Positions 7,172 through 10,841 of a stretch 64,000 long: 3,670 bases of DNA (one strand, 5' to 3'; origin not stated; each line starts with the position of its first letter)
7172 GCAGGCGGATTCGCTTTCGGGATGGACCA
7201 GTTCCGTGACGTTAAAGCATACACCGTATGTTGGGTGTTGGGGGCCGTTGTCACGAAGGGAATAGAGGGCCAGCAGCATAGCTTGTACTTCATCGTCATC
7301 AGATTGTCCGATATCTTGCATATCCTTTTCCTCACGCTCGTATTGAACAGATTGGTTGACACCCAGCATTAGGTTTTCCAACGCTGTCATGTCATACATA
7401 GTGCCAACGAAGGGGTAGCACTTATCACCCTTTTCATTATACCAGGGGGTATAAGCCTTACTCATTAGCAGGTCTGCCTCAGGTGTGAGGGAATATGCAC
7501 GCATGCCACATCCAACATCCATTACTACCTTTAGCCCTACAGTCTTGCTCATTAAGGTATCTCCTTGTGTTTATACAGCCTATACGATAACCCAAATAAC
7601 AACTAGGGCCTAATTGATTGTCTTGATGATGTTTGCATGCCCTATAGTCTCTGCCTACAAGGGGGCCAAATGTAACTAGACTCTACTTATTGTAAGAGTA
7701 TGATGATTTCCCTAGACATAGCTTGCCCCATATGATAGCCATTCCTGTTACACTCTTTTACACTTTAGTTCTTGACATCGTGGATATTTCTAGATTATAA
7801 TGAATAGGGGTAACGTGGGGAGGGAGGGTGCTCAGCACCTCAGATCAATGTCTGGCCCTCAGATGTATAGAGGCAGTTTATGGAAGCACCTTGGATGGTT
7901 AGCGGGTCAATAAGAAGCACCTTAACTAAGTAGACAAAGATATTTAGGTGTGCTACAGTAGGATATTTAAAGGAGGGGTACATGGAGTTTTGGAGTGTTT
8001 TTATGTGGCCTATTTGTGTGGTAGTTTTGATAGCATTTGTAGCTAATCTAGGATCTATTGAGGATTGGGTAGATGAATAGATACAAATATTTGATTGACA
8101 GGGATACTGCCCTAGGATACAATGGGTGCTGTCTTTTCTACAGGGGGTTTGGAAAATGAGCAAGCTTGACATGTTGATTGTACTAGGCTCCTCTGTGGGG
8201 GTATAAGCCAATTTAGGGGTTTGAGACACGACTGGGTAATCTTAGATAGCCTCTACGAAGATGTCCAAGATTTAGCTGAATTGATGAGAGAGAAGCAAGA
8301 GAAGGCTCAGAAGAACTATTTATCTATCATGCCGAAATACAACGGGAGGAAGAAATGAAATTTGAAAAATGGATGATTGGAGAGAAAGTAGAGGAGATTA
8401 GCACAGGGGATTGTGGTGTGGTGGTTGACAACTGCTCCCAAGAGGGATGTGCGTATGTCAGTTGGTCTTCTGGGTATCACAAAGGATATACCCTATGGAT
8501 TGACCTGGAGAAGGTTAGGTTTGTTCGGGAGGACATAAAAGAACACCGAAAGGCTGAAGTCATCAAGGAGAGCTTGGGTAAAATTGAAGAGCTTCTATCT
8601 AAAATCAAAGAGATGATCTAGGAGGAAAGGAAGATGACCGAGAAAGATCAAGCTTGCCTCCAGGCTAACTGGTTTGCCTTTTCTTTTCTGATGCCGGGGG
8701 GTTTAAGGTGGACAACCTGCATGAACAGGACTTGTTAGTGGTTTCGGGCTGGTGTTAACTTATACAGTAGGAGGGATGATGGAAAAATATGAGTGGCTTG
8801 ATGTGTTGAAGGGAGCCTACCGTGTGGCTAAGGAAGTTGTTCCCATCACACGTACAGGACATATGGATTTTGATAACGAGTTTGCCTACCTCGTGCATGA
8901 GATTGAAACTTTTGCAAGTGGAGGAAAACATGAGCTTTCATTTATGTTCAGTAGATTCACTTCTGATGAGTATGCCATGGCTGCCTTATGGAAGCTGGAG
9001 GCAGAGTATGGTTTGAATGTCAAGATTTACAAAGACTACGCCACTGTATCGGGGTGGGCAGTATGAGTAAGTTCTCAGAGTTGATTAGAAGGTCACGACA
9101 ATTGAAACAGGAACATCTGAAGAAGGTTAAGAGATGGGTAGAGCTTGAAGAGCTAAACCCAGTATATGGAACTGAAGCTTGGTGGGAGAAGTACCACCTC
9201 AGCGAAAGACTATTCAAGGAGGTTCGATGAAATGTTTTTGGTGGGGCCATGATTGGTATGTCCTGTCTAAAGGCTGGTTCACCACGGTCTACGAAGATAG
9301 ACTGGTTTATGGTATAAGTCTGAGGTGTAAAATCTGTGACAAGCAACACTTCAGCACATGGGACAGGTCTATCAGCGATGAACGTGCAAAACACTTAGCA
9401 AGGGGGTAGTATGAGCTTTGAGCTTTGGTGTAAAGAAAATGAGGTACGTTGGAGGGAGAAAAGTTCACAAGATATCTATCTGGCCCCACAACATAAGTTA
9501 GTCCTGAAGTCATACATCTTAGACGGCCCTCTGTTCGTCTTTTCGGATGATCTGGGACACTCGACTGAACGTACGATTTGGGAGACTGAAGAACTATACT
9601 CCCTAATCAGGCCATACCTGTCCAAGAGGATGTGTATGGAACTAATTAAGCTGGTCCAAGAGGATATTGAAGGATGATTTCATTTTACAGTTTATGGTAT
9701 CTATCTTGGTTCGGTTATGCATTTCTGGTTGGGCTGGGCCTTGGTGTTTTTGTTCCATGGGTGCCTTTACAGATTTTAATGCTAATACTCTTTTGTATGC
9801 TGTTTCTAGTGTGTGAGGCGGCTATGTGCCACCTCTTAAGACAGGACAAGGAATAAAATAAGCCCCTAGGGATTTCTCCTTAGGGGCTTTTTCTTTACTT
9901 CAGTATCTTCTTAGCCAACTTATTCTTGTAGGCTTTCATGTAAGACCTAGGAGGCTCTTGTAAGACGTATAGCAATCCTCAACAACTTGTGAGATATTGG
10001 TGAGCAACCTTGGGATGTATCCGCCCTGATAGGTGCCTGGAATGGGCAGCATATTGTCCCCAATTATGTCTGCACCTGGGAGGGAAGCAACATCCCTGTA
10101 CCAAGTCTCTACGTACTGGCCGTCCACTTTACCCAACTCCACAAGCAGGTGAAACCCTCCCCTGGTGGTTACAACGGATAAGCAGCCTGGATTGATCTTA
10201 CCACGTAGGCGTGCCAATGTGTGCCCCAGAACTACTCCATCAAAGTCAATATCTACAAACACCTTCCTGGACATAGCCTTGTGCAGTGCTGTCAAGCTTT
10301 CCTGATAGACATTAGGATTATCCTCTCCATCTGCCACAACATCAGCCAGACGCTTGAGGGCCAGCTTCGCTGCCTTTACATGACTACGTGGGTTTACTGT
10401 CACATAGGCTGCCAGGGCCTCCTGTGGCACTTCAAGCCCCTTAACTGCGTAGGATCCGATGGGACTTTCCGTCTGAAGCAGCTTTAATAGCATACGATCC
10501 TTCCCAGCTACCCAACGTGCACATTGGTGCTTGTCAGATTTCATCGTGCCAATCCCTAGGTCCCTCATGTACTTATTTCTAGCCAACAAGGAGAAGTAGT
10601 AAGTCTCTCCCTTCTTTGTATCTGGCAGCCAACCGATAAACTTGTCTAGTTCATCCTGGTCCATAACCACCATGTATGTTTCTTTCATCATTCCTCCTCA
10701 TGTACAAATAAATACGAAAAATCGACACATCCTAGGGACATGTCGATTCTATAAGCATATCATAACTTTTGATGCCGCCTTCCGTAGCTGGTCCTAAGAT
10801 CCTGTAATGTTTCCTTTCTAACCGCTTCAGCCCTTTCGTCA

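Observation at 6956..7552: Single reverse-oriented gene islanded between long non-coding flanks inside the early operon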

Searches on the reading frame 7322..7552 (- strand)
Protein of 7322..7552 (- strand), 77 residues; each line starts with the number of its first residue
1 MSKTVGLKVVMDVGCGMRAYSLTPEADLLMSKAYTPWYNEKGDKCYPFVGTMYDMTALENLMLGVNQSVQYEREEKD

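Call 41: find_related_loci(query=A3, collection=viral_contigs, flank=6000)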
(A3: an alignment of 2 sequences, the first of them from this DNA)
Query A3 (77 aa) in viral_contigs; peptide patterns used: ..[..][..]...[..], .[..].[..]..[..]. (x = any residue, [..] = any of these).
34 stretches matched a pattern, but none encodes a relative of the query by tblastn (E <= 1e-3).

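Call 42: find_homologous_proteins(query=A3, max_evalue=0.01)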
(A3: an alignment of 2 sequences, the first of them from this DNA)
Query A3 (2 sequences) (77 aa, profile of the alignment): 2 proteins with E <= 0.01 among 2 candidates.
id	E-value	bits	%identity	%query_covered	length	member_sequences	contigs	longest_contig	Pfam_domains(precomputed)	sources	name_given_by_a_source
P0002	3.4e-41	157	53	95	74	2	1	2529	-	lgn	-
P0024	1.2e-26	110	54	95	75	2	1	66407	-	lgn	-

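Call 43: find_encoding_contigs(protein=P0024, flank=10000, max_places=3)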
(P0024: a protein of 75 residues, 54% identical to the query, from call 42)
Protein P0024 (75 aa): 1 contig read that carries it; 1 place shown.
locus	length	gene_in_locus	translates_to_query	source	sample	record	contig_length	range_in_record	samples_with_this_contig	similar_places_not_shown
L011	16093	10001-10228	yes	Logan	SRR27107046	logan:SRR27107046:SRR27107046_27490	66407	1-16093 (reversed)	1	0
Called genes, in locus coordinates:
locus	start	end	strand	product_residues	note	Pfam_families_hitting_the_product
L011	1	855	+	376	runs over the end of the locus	PF01068:DNA_ligase_A_M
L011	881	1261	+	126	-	PF26948:DUF8296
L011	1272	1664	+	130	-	-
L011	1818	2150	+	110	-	-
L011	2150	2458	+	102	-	PF00383:dCMP_cyt_deam_1 (weak)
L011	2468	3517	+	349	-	-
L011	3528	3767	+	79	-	-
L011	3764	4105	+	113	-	-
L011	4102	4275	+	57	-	-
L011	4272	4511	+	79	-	-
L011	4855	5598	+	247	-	-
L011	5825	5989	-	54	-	-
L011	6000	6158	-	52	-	-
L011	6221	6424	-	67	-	-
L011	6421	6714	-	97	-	-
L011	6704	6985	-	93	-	-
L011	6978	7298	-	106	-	-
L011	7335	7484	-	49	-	-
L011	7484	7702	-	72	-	-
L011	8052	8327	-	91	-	-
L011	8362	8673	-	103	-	-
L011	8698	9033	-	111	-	-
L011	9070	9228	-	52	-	-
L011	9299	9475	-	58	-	-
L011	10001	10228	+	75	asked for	-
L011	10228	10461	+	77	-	-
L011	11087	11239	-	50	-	-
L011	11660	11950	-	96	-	-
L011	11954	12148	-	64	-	-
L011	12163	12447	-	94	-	-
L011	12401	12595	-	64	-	-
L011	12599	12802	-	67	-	-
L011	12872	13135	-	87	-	-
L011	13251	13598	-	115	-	-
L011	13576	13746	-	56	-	-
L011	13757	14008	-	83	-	-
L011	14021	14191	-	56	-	-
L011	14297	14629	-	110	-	-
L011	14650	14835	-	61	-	-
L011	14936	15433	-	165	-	-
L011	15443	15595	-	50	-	-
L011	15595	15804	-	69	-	-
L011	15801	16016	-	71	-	-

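Call 86: search_protein_families(library=phrogs, proteins=[L011:10228-10458:+, window:7322-7552:-, P0024], max_evalue=0.1)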
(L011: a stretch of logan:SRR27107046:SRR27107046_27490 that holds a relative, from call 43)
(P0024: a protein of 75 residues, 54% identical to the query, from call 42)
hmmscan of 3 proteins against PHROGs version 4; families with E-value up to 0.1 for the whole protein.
L011:10228-10458:+ (77 aa): 0 families

seq(77 aa): 0 families

P0024 (75 aa): 0 families

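Call 87: search_solved_structures(query=A5, max_evalue=10)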
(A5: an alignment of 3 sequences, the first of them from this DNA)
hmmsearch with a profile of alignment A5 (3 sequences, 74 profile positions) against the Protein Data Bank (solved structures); distinct sequences matched with E-value up to 10: 0.

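Call 88: search_protein_families(library=padloc, proteins=[P0024, L011:10228-10458:+], max_evalue=0.1)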
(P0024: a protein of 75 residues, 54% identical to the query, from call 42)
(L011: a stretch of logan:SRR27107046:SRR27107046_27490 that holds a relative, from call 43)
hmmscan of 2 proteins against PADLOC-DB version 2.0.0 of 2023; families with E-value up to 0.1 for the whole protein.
P0024 (75 aa): 0 families

L011:10228-10458:+ (77 aa): 0 families

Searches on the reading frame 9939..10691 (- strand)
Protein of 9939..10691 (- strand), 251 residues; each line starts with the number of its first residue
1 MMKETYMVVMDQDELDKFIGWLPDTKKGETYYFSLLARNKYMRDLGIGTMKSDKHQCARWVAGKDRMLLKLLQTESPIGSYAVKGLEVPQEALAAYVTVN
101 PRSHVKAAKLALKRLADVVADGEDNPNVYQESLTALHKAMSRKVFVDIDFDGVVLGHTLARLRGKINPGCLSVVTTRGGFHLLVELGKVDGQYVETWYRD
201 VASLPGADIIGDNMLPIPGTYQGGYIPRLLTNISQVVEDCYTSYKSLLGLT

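Call 19: search_protein_families(library=pfam, proteins=[window:9939-10691:-], max_evalue=0.001)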
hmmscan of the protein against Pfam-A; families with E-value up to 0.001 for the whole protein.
window:9939-10691:- (251 aa): 0 families

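Call 91: find_related_loci(query=A9, collection=viral_contigs, flank=10000)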
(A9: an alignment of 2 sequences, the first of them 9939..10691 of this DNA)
Query A9 (251 aa) in viral_contigs; peptide patterns used: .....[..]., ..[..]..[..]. (x = any residue, [..] = any of these).
600 stretches matched a pattern, but none encodes a relative of the query by tblastn (E <= 1e-3).

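Call 92: find_related_loci(query=A9, collection=metagenome_contigs, flank=10000)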
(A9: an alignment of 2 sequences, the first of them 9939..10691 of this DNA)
Query A9 (251 aa) in metagenome_contigs; peptide patterns used: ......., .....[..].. (x = any residue, [..] = any of these).
107 stretches matched a pattern, but none encodes a relative of the query by tblastn (E <= 1e-3).
